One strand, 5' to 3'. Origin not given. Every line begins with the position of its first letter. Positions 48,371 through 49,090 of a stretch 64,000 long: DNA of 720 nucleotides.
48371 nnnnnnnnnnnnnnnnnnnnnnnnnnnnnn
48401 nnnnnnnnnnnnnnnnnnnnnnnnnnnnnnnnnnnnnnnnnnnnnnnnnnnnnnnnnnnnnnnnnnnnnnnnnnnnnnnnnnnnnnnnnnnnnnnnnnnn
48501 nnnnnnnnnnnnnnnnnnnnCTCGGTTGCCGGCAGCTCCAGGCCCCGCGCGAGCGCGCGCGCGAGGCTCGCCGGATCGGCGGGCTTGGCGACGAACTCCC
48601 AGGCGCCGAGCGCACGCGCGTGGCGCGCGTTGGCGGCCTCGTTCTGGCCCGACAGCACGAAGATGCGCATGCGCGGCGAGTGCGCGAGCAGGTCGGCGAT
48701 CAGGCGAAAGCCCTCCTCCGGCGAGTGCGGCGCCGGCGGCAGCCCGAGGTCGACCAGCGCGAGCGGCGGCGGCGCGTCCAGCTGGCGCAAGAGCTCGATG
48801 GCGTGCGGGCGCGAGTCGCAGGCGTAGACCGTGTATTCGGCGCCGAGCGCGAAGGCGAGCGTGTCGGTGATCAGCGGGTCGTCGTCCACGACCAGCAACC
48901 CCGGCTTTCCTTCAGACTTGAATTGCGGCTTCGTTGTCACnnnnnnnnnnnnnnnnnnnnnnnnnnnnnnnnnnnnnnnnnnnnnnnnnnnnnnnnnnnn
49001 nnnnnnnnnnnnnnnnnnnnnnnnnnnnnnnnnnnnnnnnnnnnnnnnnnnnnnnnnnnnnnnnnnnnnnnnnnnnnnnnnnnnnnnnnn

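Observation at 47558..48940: Sigma-54 enhancer-binding response regulator heads the filament operon and resembles the PrsR (PEP-CTERM) subfamily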

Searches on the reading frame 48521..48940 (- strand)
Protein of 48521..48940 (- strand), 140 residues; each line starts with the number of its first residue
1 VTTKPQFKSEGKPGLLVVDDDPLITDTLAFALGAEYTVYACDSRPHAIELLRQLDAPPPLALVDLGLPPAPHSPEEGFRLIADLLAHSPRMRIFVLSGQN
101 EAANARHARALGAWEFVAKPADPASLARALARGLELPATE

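Call 31: search_protein_representatives(protein=window:48521-48940:-)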
Query: 140 residues. Proteins with E-value up to 0.001 (for the whole library): 6133; up to 1e-10: 428; up to 1e-30: 46. The best 150 are listed.
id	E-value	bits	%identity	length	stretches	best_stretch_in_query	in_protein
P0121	1.3e-55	203.6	77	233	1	9-133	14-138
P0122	1.1e-54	200.6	78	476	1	10-133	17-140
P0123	7.8e-54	197.8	70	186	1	2-137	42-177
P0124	1.2e-50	187.4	68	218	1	8-137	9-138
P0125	1.5e-48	180.7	66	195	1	11-136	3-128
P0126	5.9e-48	178.7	67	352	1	11-136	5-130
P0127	8.0e-46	171.8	66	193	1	10-136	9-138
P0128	9.0e-44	165.2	65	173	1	8-129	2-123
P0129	2.5e-43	163.8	69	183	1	23-139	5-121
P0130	3.1e-43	163.4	63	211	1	10-132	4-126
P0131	8.6e-43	162.0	73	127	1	4-110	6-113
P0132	5.8e-42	159.3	60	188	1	11-138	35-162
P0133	6.0e-42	159.3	82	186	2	7-68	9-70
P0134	8.3e-42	158.8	73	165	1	12-114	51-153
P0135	7.2e-41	155.8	65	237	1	8-120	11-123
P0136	5.5e-40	152.9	60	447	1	11-139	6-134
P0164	6.0e-31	123.7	52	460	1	11-138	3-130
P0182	1.4e-26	109.5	46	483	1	7-129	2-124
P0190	3.8e-25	104.9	46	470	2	11-131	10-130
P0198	1.6e-23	99.6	44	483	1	5-132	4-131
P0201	4.7e-23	98.1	46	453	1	14-130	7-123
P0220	4.3e-20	88.5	44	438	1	10-130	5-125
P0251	4.6e-17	78.7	36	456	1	12-134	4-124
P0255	7.9e-17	77.9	40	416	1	12-134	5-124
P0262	1.5e-16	77.0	42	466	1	14-130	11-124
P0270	2.4e-16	76.4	39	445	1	12-136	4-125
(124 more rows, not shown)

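Call 33: search_protein_families(library=ncbifam, proteins=[P0251, P0262, P0270, P0255, P0136, P0164, P0182, P0190, P0201, P0220], max_evalue=1e-75)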
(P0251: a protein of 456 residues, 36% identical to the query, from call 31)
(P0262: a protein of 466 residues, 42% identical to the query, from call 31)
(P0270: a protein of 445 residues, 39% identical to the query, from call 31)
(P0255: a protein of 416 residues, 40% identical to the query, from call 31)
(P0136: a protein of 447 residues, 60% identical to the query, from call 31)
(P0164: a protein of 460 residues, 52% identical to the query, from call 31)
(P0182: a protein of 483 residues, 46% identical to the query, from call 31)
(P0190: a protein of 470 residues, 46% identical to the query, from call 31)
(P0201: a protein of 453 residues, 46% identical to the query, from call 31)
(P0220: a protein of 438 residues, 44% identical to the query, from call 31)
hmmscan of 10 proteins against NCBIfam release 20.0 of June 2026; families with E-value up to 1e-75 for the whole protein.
P0251 (456 aa): 19 families
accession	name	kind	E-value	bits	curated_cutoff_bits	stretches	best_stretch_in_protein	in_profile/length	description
TIGR02915.1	PEP_resp_reg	equivalog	4.9e-182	605.7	502.6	1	7-452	1-444/445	PEP-CTERM-box response regulator transcription factor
NF008469.0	PRK11361.1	equivalog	6.7e-129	430.6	714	1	1-453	1-457/461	acetoacetate metabolism transcriptional regulator AtoC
TIGR01818.1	ntrC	equivalog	4.3e-115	385.1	558.6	1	8-392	2-380/463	nitrogen regulation protein NR(I)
TIGR01817.1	nifA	equivalog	4.8e-105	352.3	528.85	1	131-394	182-443/534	nif-specific transcriptional activator NifA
NF007689.0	PRK10365.1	equivalog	2e-101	340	760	1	6-444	7-436/441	sigma-54-dependent response regulator transcription factor ZraR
NF041946.1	LuxO_transreg_Vib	equivalog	3.9e-100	335.8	800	1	27-385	20-372/463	quorum-sensing sigma-54 dependent transcriptional regulator LuxO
NF051870.1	NAssimRespRegNtrX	equivalog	8.3e-100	334.8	600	1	7-452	4-452/452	nitrogen assimilation response regulator NtrX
NF003451.0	PRK05022.1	equivalog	1e-98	331.3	476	1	119-453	158-511/512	nitric oxide reductase transcriptional regulator NorR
NF041552.1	TF_PrdR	equivalog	1.9e-98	330.3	795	1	133-449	255-575/577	sigma-54 dependent transcriptional regulator PrdR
NF038308.1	RNA_repair_RtcR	equivalog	3.8e-94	316.4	650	1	129-414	163-461/530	RNA repair transcriptional activator RtcR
NF049963.1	RespRegFlgRCampy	domain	6.7e-92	308.6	750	1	7-449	3-426/429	fla regulon two-component system response regulator FlgR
NF008176.1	PRK10923.1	equivalog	1.5e-91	307.3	620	1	5-392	4-384/469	nitrogen regulation protein NR(I)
NF011695.0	PRK15115.1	equivalog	1.7e-91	307.3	763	1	6-449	8-435/445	two-component system response regulator GlrR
NF050807.1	TransRegFlbDCaul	equivalog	2.6e-91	306.8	750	1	143-445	115-433/454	sigma-54-dependent transcriptional regulator FlbD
TIGR02329.1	propionate_PrpR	equivalog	9.6e-90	301.7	499.2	1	136-448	202-525/526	propionate catabolism operon regulatory protein PrpR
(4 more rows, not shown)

P0262 (466 aa): 4 families
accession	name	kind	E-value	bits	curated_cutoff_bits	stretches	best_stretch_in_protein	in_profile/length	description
TIGR02915.1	PEP_resp_reg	equivalog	1e-157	525.6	502.6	1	12-447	1-444/445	PEP-CTERM-box response regulator transcription factor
NF008469.0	PRK11361.1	equivalog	5.8e-89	298.9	714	1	11-442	6-451/461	acetoacetate metabolism transcriptional regulator AtoC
TIGR01818.1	ntrC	equivalog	4.1e-84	283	558.6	1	13-397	2-386/463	nitrogen regulation protein NR(I)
NF051870.1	NAssimRespRegNtrX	equivalog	1.9e-83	280.8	600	1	12-444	4-449/452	nitrogen assimilation response regulator NtrX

P0270 (445 aa): 1 family
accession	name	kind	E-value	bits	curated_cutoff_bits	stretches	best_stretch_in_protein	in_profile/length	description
TIGR02915.1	PEP_resp_reg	equivalog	6.9e-123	410.8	502.6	1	7-443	1-444/445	PEP-CTERM-box response regulator transcription factor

P0255 (416 aa): 1 family
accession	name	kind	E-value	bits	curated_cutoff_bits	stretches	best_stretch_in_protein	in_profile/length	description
TIGR02915.1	PEP_resp_reg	equivalog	2.7e-108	362.7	502.6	0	8-208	1-199/445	PEP-CTERM-box response regulator transcription factor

P0136 (447 aa): 9 families
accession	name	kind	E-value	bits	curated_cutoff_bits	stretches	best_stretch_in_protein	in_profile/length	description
TIGR02915.1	PEP_resp_reg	equivalog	8.8e-113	377.5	502.6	1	10-439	1-437/445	PEP-CTERM-box response regulator transcription factor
TIGR01818.1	ntrC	equivalog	2.8e-89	300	558.6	1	11-389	2-380/463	nitrogen regulation protein NR(I)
NF008469.0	PRK11361.1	equivalog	1.6e-82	277.7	714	1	9-437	6-447/461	acetoacetate metabolism transcriptional regulator AtoC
NF011695.0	PRK15115.1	equivalog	1.4e-81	274.6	763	1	5-443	4-435/445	two-component system response regulator GlrR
NF003451.0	PRK05022.1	equivalog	8e-80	269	476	1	134-375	181-422/512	nitric oxide reductase transcriptional regulator NorR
TIGR01817.1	nifA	equivalog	4.8e-79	266.5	528.85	1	136-391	189-443/534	nif-specific transcriptional activator NifA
NF007689.0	PRK10365.1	equivalog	9.5e-77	258.6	760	1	4-439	2-437/441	sigma-54-dependent response regulator transcription factor ZraR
NF038308.1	RNA_repair_RtcR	equivalog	1.1e-76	258.8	650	1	126-386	162-432/530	RNA repair transcriptional activator RtcR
TIGR02329.1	propionate_PrpR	equivalog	4.9e-76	256.4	499.2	1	143-440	212-523/526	propionate catabolism operon regulatory protein PrpR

P0164 (460 aa): 10 families
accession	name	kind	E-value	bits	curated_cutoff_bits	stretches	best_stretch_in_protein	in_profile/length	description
TIGR02915.1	PEP_resp_reg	equivalog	4.5e-99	332.3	502.6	1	7-460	1-444/445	PEP-CTERM-box response regulator transcription factor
TIGR01818.1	ntrC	equivalog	1e-97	327.9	558.6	1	8-457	2-462/463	nitrogen regulation protein NR(I)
NF003451.0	PRK05022.1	equivalog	2e-93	313.9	476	1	124-460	170-510/512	nitric oxide reductase transcriptional regulator NorR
NF041552.1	TF_PrdR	equivalog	5.8e-88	295.6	795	1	120-457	245-575/577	sigma-54 dependent transcriptional regulator PrdR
NF038308.1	RNA_repair_RtcR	equivalog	5.2e-86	289.6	650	1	116-452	154-505/530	RNA repair transcriptional activator RtcR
NF008469.0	PRK11361.1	equivalog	9.4e-80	268.5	714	1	6-459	6-455/461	acetoacetate metabolism transcriptional regulator AtoC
NF041946.1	LuxO_transreg_Vib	equivalog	1.2e-78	265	800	1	29-457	22-459/463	quorum-sensing sigma-54 dependent transcriptional regulator LuxO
TIGR01817.1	nifA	equivalog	1.7e-78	264.7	528.85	1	129-387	183-443/534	nif-specific transcriptional activator NifA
NF008176.1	PRK10923.1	equivalog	3.5e-77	260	620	1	9-460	8-468/469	nitrogen regulation protein NR(I)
TIGR02974.1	phageshock_pspF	equivalog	9.8e-76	255.1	443.55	0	144-451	1-329/336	phage shock protein operon transcriptional activator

P0182 (483 aa): 13 families
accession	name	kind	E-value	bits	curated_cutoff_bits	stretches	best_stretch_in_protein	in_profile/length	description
TIGR02915.1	PEP_resp_reg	equivalog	2.4e-103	346.4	502.6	1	10-483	1-445/445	PEP-CTERM-box response regulator transcription factor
TIGR01818.1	ntrC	equivalog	3.4e-102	342.6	558.6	1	11-479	2-462/463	nitrogen regulation protein NR(I)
NF003451.0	PRK05022.1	equivalog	4.2e-97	326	476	1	120-483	143-511/512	nitric oxide reductase transcriptional regulator NorR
NF041552.1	TF_PrdR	equivalog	7.2e-85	285.4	795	1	162-479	265-575/577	sigma-54 dependent transcriptional regulator PrdR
NF038308.1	RNA_repair_RtcR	equivalog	3.6e-84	283.5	650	1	158-478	174-514/530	RNA repair transcriptional activator RtcR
NF008469.0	PRK11361.1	equivalog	7.2e-83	278.8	714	1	8-482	5-456/461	acetoacetate metabolism transcriptional regulator AtoC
TIGR01817.1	nifA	equivalog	1.3e-80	271.7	528.85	1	130-418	162-451/534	nif-specific transcriptional activator NifA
NF041946.1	LuxO_transreg_Vib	equivalog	1.6e-80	271.2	800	1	26-479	16-459/463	quorum-sensing sigma-54 dependent transcriptional regulator LuxO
TIGR02329.1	propionate_PrpR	equivalog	6.7e-80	269.2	499.2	1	75-478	154-525/526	propionate catabolism operon regulatory protein PrpR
NF008176.1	PRK10923.1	equivalog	7.6e-79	265.5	620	1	9-482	5-468/469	nitrogen regulation protein NR(I)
NF051870.1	NAssimRespRegNtrX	equivalog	9.4e-79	265.4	600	1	9-482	3-452/452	nitrogen assimilation response regulator NtrX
NF011953.0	PRK15424.1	equivalog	1.4e-77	261.6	703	1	145-479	200-533/538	propionate catabolism operon regulatory protein PrpR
NF007689.0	PRK10365.1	equivalog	8.4e-76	255.5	760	0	9-478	7-440/441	sigma-54-dependent response regulator transcription factor ZraR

P0190 (470 aa): 3 families
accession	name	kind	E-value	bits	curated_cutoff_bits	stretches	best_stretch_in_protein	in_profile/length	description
TIGR01818.1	ntrC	equivalog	1.5e-79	268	558.6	1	15-465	2-460/463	nitrogen regulation protein NR(I)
NF003451.0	PRK05022.1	equivalog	1.8e-79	267.9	476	1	137-463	184-503/512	nitric oxide reductase transcriptional regulator NorR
TIGR02915.1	PEP_resp_reg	equivalog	2e-77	261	502.6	1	14-386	1-383/445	PEP-CTERM-box response regulator transcription factor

P0201 (453 aa): 5 families
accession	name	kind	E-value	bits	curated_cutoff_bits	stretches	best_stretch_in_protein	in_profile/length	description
TIGR02915.1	PEP_resp_reg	equivalog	2.8e-88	296.7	502.6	1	8-448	1-439/445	PEP-CTERM-box response regulator transcription factor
NF003451.0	PRK05022.1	equivalog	6.2e-85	285.8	476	1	128-447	181-504/512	nitric oxide reductase transcriptional regulator NorR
TIGR01818.1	ntrC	equivalog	1.2e-83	281.5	558.6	1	9-389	2-387/463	nitrogen regulation protein NR(I)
NF008469.0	PRK11361.1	equivalog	1.4e-81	274.5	714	1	4-440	3-443/461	acetoacetate metabolism transcriptional regulator AtoC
NF038308.1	RNA_repair_RtcR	equivalog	5.9e-78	263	650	1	108-437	151-496/530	RNA repair transcriptional activator RtcR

P0220 (438 aa): 2 families
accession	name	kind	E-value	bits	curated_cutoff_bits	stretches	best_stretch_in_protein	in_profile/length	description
TIGR02915.1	PEP_resp_reg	equivalog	3.7e-87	293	502.6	1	10-423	1-424/445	PEP-CTERM-box response regulator transcription factor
TIGR01818.1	ntrC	equivalog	1.6e-80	271.2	558.6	1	11-424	2-423/463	nitrogen regulation protein NR(I)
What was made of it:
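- On PrsR (TIGR02915): Positive controls P0251 and P0262 score 605.7 and 525.6 (call 33).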

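Call 43: find_encoding_contigs(protein=P0164, flank=10000, max_places=2)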
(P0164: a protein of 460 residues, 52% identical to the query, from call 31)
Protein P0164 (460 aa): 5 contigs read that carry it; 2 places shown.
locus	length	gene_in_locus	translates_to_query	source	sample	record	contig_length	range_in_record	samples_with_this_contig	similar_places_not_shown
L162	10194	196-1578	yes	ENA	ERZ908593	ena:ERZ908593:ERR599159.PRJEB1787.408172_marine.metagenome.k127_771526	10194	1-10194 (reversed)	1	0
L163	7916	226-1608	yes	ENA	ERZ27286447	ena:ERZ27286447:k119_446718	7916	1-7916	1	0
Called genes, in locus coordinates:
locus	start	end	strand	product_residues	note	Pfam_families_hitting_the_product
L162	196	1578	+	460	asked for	PF00072:Response_reg, PF00158:Sigma54_activat, PF14532:Sigma54_activ_2, PF07728:AAA_5 (weak), PF25601:AAA_lid_14, PF02954:HTH_8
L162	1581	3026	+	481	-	PF13191:AAA_16 (faint), PF13401:AAA_22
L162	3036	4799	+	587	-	PF00263:Secretin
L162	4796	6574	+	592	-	PF07719:TPR_2 (faint), PF13428:TPR_14 (faint), PF14559:TPR_19 (weak), PF00515:TPR_1 (faint), PF13176:TPR_7 (faint)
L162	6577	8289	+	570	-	PF05157:MshEN, PF00437:T2SSE, PF13401:AAA_22 (faint)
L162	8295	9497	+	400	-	PF28597:T2SSF_N, PF00482:T2SSF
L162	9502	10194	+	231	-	?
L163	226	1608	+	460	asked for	PF00072:Response_reg, PF00158:Sigma54_activat, PF14532:Sigma54_activ_2, PF07728:AAA_5 (weak), PF25601:AAA_lid_14, PF02954:HTH_8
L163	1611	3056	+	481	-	PF13191:AAA_16 (faint), PF13401:AAA_22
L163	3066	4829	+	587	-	PF00263:Secretin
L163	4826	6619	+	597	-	PF07719:TPR_2 (faint), PF13428:TPR_14 (faint), PF14559:TPR_19 (weak), PF00515:TPR_1 (faint)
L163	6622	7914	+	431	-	?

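Call 44: find_homologous_proteins(query=P0251, max_evalue=1e-40)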
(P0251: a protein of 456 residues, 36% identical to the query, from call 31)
Query P0251 (456 aa): 8000 proteins with E <= 1e-40 among 8000 candidates; the best 120 are listed.
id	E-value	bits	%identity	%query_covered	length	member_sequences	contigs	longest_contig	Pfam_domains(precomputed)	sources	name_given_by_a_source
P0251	4.7e-295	996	100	100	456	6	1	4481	PF00158.33,PF25601.2,PF02954.26,PF00004.36,PF14532.13,PF07728.21,PF00072.31,PF01078.28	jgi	jgi:two-component system, NtrC family, response regulator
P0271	3.3e-207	707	70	100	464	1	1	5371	PF00158.33,PF25601.2,PF02954.26,PF14532.13,PF07728.21,PF00072.31,PF01078.28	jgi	jgi:two-component system NtrC family response regulator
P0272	7.4e-204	696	70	99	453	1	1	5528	PF00158.33,PF25601.2,PF02954.26,PF00004.36,PF14532.13,PF07728.21,PF00072.31,PF01078.28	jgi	-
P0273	1.1e-203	695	69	100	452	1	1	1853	PF00158.33,PF07724.21,PF25601.2,PF02954.26,PF14532.13,PF07728.21,PF00072.31,PF01078.28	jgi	-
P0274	1.0e-201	689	69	99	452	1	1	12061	PF00158.33,PF07724.21,PF25601.2,PF02954.26,PF14532.13,PF07728.21,PF00072.31,PF01078.28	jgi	jgi:two-component system NtrC family response regulator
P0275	5.5e-193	660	67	100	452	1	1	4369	PF00158.33,PF25601.2,PF02954.26,PF14532.13,PF07728.21,PF00072.31,PF01078.28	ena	-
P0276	6.3e-191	653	66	98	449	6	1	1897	PF00158.33,PF25601.2,PF02954.26,PF14532.13,PF07728.21,PF00072.31,PF01078.28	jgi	-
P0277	1.7e-190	652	66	98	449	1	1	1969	PF00158.33,PF25601.2,PF02954.26,PF14532.13,PF07728.21,PF00072.31,PF01078.28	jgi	-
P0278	5.5e-189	647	63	99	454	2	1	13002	PF00158.33,PF25601.2,PF02954.26,PF14532.13,PF07728.21,PF00072.31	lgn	-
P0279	8.6e-188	643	64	98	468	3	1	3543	PF00158.33,PF25601.2,PF02954.26,PF14532.13,PF07728.21,PF00072.31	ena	-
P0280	2.2e-187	642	63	99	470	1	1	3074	PF00158.33,PF25601.2,PF02954.26,PF14532.13,PF07728.21,PF00072.31,PF13191.13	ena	-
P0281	3.0e-187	641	63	99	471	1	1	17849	PF00158.33,PF25601.2,PF02954.26,PF14532.13,PF07728.21,PF00072.31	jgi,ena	-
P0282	4.8e-187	641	63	99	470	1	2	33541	PF00158.33,PF25601.2,PF02954.26,PF14532.13,PF07728.21,PF00072.31,PF13191.13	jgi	jgi:two-component system, NtrC family, response regulator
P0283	6.9e-187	640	62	99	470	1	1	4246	PF00158.33,PF25601.2,PF02954.26,PF14532.13,PF07728.21,PF00072.31,PF13191.13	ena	-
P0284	7.2e-187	640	64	98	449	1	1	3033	PF00158.33,PF25601.2,PF02954.26,PF14532.13,PF07728.21,PF00072.31,PF01078.28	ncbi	-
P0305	1.6e-184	632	63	98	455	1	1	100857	PF00158.33,PF25601.2,PF02954.26,PF14532.13,PF07728.21,PF00072.31,PF13191.13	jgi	jgi:two-component system, NtrC family, response regulator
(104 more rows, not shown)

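Call 48: find_encoding_contigs(protein=P0136, flank=8000, max_places=1)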
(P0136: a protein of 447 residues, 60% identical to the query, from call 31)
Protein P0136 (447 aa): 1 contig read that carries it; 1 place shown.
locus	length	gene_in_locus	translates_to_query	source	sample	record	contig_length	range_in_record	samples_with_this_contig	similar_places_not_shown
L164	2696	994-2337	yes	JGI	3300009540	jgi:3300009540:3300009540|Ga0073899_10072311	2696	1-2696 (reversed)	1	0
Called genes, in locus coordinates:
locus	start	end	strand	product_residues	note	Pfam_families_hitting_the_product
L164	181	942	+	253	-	PF00005:ABC_tran, PF13304:AAA_21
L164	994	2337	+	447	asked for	PF00072:Response_reg, PF00158:Sigma54_activat, PF14532:Sigma54_activ_2, PF25601:AAA_lid_14, PF02954:HTH_8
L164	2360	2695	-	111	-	?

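Call 49: find_encoding_contigs(protein=P0190, flank=8000, max_places=1)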
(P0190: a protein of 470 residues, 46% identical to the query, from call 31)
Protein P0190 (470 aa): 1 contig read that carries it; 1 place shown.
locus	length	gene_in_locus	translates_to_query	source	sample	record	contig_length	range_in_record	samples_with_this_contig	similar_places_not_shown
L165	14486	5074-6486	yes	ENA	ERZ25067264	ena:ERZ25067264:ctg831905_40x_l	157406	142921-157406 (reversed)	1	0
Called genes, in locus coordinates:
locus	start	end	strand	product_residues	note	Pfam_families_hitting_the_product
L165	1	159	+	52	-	?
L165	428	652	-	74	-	PF01809:YidD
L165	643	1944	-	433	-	PF01406:tRNA-synt_1e, PF01921:tRNA-synt_1f (faint), PF09334:tRNA-synt_1g (weak), PF09190:DALR_2 (weak)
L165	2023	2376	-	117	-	PF01502:PRA-CH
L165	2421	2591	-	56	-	-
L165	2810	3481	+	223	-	PF01135:PCMT, PF00398:RrnaAD (weak), PF08241:Methyltransf_11 (weak), PF13649:Methyltransf_25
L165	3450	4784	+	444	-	PF02321:OEP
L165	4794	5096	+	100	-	PF00355:Rieske, PF13806:Rieske_2 (weak)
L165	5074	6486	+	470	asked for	PF00072:Response_reg, PF00158:Sigma54_activat, PF14532:Sigma54_activ_2, PF25601:AAA_lid_14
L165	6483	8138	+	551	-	PF13191:AAA_16, PF00004:AAA (faint), PF13401:AAA_22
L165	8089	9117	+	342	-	PF01380:SIS, PF00571:CBS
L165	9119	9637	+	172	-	PF00702:Hydrolase (faint), PF13419:HAD_2 (weak)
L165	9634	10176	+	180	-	-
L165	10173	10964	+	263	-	PF03968:LptD_N (weak)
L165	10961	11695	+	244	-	PF00005:ABC_tran, PF13304:AAA_21 (faint), PF12399:BCA_ABC_TP_C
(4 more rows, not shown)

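Call 50: find_encoding_contigs(protein=P0201, flank=8000, max_places=1)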
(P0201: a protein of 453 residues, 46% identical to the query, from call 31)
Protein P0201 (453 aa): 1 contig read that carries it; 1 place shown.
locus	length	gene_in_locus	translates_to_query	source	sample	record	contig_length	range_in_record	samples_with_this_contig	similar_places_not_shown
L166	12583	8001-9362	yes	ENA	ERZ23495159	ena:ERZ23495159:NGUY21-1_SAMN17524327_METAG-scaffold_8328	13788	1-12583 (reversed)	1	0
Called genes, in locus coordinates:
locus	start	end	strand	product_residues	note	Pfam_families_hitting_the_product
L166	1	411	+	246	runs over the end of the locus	PF03167:UDG (weak)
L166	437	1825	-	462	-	-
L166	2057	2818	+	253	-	PF08242:Methyltransf_12 (faint), PF01135:PCMT, PF00398:RrnaAD (weak), PF13649:Methyltransf_25, PF08241:Methyltransf_11 (weak)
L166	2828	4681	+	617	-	PF13667:ThiC-associated, PF01964:ThiC_Rad_SAM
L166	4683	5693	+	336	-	PF01266:DAO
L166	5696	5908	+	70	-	PF02597:ThiS (weak)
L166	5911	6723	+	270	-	PF05690:ThiG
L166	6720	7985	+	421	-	PF02321:OEP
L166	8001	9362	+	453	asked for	PF00072:Response_reg, PF00158:Sigma54_activat, PF14532:Sigma54_activ_2, PF07728:AAA_5, PF25601:AAA_lid_14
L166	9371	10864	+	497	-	PF13191:AAA_16, PF25199:nSTAND_NTPase5 (faint), PF13401:AAA_22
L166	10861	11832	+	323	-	PF01380:SIS, PF00571:CBS (weak)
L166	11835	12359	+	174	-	PF00702:Hydrolase (faint), PF08282:Hydrolase_3 (weak)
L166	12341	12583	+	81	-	?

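Call 51: find_encoding_contigs(protein=P0198, flank=8000, max_places=1)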
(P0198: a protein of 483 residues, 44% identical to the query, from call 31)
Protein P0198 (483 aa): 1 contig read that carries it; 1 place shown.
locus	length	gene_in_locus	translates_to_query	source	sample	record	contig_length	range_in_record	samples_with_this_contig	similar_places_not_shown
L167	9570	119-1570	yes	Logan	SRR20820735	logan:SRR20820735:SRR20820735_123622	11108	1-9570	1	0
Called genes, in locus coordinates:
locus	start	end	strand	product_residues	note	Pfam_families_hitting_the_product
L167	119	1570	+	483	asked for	PF00072:Response_reg, PF00158:Sigma54_activat, PF14532:Sigma54_activ_2, PF00004:AAA (weak), PF07724:AAA_2 (weak), PF07728:AAA_5, PF25601:AAA_lid_14, PF02954:HTH_8 (weak), +1 more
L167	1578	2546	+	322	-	PF13191:AAA_16 (weak), PF13401:AAA_22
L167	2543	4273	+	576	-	PF07655:Secretin_N_2, PF00263:Secretin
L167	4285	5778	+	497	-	PF14559:TPR_19 (faint), PF07719:TPR_2 (faint), PF23914:TPR_CcmH_CycH (faint), PF00515:TPR_1 (faint)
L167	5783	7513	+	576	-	PF05157:MshEN, PF00437:T2SSE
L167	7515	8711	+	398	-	PF28597:T2SSF_N (weak), PF00482:T2SSF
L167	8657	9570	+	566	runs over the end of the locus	-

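Call 52: find_encoding_contigs(protein=P0305, flank=10000, max_places=1)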
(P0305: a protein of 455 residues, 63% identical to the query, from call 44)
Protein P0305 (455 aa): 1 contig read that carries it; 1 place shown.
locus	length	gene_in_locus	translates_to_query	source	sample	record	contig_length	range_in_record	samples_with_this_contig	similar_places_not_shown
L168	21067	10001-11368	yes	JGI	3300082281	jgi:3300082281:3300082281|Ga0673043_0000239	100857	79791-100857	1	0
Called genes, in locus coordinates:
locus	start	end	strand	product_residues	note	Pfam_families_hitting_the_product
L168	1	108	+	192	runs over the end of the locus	-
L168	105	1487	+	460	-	PF00072:Response_reg, PF00158:Sigma54_activat, PF14532:Sigma54_activ_2, PF00493:MCM (weak), PF01078:Mg_chelatase (faint), PF07728:AAA_5, PF25601:AAA_lid_14, PF02954:HTH_8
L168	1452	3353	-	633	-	PF18911:PKD_4 (weak), PF22352:K319L-like_PKD, PF18911:PKD_4, PF22352:K319L-like_PKD, PF18911:PKD_4 (weak), PF22352:K319L-like_PKD, PF18911:PKD_4 (weak), PF22352:K319L-like_PKD, +4 more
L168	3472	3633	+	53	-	-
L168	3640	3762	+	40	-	-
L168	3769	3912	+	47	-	-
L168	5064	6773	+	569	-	-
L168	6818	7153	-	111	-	PF07238:PilZ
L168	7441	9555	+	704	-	PF16927:HisKA_7TM, PF13185:GAF_2 (weak), PF01590:GAF, PF13492:GAF_3, PF02518:HATPase_c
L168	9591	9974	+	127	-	PF05635:23S_rRNA_IVP, PF22296:bAvd (weak)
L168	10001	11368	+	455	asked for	PF00072:Response_reg, PF00158:Sigma54_activat, PF13191:AAA_16 (faint), PF14532:Sigma54_activ_2, PF07728:AAA_5 (weak), PF25601:AAA_lid_14, PF02954:HTH_8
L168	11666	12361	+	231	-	PF07589:PEP_exosort_dom (weak)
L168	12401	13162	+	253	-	PF07589:PEP_exosort_dom (weak)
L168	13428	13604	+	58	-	-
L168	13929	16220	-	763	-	-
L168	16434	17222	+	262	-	-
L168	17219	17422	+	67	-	-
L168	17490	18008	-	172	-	PF13668:Ferritin_2 (faint), PF02915:Rubrerythrin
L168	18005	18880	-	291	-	PF02775:TPP_enzyme_C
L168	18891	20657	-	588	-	PF01558:POR, PF01855:POR_N, PF02776:TPP_enzyme_N (faint)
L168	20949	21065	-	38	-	?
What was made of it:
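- On PrsR (TIGR02915): Contrast the control locus L168 (call 52).
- The true-PrsR control L168 shows a HisKA_7TM+GAF kinase, PrsR and two PEP-CTERM genes (call 52).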
